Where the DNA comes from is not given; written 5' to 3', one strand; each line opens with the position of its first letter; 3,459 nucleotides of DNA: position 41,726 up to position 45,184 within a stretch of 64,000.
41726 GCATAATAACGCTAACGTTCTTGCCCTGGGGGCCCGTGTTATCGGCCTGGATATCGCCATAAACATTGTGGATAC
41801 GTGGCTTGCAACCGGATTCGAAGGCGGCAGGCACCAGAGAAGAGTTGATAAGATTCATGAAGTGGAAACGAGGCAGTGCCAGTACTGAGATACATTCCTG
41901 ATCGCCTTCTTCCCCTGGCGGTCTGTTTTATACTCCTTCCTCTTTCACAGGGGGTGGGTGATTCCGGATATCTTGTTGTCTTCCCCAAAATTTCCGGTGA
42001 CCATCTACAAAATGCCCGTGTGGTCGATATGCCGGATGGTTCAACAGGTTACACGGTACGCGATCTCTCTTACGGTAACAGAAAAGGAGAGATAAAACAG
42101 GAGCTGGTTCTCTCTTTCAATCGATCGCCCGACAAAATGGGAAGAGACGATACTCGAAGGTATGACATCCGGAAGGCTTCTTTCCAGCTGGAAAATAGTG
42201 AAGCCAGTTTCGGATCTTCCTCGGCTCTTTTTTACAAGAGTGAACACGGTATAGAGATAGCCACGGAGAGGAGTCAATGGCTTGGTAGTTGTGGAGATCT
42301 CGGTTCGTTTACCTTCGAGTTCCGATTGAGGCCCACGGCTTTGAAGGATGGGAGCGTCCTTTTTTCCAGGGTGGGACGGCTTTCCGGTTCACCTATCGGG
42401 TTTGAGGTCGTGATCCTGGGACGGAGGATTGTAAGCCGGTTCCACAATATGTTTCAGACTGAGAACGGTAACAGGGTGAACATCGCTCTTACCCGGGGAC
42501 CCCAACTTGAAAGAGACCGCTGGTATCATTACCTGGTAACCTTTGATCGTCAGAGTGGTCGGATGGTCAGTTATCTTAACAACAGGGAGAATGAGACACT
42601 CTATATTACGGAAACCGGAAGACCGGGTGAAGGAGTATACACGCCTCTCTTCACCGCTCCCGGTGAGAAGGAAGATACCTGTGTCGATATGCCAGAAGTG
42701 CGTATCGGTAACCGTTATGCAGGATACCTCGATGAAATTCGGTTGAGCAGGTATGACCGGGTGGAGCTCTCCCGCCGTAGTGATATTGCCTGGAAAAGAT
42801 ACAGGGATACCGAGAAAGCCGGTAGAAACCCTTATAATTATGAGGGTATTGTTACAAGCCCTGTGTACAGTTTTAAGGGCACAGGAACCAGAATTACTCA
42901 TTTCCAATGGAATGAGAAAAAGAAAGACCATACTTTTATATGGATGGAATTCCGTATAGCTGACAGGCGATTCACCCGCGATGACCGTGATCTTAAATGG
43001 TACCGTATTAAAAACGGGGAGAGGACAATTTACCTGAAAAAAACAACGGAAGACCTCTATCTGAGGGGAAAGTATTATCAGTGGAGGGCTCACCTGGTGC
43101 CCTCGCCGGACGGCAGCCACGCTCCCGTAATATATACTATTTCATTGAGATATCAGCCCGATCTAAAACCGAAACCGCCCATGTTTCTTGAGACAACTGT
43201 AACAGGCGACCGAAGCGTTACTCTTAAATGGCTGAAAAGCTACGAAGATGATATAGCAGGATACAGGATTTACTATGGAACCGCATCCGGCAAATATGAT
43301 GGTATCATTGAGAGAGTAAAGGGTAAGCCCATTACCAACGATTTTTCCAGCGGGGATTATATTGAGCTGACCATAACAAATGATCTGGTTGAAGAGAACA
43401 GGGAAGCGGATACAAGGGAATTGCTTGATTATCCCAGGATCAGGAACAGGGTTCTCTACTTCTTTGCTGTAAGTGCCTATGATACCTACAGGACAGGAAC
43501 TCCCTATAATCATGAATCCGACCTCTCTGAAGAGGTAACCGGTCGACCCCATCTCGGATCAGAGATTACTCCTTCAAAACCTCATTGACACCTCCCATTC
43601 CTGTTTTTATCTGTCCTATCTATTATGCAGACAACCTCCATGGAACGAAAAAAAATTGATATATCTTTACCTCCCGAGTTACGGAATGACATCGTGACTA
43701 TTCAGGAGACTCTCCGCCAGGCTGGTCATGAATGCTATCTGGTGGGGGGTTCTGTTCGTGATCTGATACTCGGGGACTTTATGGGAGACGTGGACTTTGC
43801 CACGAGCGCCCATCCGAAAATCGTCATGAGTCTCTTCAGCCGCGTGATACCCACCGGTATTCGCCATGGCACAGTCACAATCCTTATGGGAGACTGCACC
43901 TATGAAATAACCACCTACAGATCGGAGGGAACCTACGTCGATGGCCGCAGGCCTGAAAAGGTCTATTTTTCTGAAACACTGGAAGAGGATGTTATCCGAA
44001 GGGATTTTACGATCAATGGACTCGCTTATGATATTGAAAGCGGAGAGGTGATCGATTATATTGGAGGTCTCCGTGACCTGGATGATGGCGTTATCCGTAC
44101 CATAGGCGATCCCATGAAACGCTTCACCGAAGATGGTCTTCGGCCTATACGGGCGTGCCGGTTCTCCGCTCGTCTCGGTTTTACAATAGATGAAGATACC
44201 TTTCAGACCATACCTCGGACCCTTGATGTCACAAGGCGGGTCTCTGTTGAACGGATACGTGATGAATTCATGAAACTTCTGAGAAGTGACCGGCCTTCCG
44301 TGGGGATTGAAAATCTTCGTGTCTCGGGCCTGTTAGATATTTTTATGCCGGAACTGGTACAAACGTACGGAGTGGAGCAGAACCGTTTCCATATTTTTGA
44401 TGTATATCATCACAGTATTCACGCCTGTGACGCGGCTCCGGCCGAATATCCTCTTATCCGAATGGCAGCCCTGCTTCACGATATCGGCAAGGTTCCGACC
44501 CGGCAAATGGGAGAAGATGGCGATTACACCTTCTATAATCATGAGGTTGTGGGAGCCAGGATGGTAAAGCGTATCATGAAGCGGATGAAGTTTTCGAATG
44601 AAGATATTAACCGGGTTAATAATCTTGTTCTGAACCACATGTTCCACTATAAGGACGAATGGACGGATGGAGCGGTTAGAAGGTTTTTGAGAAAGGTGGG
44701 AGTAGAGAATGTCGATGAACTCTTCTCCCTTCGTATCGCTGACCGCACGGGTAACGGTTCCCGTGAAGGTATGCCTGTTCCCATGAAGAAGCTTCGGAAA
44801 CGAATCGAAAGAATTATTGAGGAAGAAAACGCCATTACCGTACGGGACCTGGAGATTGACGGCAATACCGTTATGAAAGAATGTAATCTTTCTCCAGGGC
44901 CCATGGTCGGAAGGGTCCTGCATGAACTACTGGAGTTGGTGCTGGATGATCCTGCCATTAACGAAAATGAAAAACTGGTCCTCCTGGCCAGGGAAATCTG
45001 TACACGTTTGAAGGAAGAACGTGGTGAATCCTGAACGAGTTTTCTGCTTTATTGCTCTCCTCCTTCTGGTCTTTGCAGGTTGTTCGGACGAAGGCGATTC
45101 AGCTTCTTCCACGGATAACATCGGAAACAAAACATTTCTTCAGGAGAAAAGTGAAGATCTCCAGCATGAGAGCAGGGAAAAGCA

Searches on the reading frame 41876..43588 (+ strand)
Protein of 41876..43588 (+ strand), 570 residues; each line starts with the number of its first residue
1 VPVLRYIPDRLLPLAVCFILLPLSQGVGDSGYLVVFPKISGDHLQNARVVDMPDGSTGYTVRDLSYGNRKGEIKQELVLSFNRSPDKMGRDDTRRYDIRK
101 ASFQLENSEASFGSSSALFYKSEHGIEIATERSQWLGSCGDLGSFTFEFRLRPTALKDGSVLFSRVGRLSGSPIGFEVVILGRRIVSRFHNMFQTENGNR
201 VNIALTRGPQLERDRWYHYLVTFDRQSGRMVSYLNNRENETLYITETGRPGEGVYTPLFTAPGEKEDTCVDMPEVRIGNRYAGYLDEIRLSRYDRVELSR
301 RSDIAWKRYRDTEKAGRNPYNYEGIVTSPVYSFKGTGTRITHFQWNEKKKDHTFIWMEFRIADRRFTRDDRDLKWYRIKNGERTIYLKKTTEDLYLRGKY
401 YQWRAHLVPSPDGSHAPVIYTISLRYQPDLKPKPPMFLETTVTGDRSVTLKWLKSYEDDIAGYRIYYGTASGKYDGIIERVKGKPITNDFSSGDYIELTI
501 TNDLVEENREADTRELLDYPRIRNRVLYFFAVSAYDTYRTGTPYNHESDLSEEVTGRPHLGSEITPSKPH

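Call 43: search_protein_families(library=pfam, proteins=[window:41876-43588:+], max_evalue=0.00001)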
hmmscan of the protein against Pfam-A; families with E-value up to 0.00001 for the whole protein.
window:41876-43588:+ (570 aa): 1 family
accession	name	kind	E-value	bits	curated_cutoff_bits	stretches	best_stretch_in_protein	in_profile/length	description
PF13385.13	Laminin_G_3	-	1.1e-06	29.3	27.6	1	143-259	17-120/151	Concanavalin A-like lectin/glucanases superfamily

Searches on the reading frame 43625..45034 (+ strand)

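Call 72: search_protein_families(library=ncbifam, proteins=[window:43625-45034:+], max_evalue=0.00001)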
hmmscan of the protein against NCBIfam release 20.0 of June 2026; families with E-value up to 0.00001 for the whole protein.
window:43625-45034:+ (469 aa): 14 families
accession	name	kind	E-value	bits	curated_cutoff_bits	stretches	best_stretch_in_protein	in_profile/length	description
TIGR02692.1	tRNA_CCA_actino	equivalog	8.4e-99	331.3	438.8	1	23-450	16-457/466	CCA tRNA nucleotidyltransferase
NF009814.0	PRK13299.1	equivalog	9.5e-89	298.2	290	2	25-247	11-231/396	CCA tRNA nucleotidyltransferase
TIGR01942.1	pcnB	subfamily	1.2e-54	185.7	305.65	1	22-245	17-242/425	polynucleotide adenylyltransferase PcnB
NF008634.1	PRK11623.1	equivalog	1.5e-38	132.6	702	1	18-247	44-286/469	polynucleotide adenylyltransferase PcnB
NF008137.0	PRK10885.1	equivalog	6.1e-38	130.7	451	1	37-408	3-380/409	multifunctional CCA addition/repair protein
NF009813.0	PRK13298.1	equivalog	5e-26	91.5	606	1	37-337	3-306/417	tRNA CCA-pyrophosphorylase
NF041569.1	A-tRNAntase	equivalog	4.1e-21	74.9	1440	1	18-252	459-703/880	A-adding tRNA nucleotidyltransferase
NF009812.0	PRK13297.1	equivalog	6.4e-19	68.3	624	1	32-251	9-226/364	tRNA CCA-pyrophosphorylase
NF009811.0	PRK13296.1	equivalog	2.8e-16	59.4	469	1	36-261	2-226/360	CCA tRNA nucleotidyltransferase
NF002895.0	PRK03381.1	equivalog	7.2e-15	54.1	631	1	168-340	328-497/782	[protein-PII] uridylyltransferase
TIGR01693.1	UTase_glnD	equivalog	2.3e-13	49.3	519.4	1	165-339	330-518/850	[protein-PII] uridylyltransferase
NF001265.0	PRK00227.1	equivalog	2.6e-11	42.5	799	1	170-339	290-455/693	[protein-PII] uridylyltransferase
TIGR00277.1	HDIG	domain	3.2e-11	42.9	27.6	1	256-326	8-77/84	HDIG domain-containing metalloprotein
NF003467.0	PRK05092.1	equivalog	3.6e-07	28.3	959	0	278-339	542-592/940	[protein-PII] uridylyltransferase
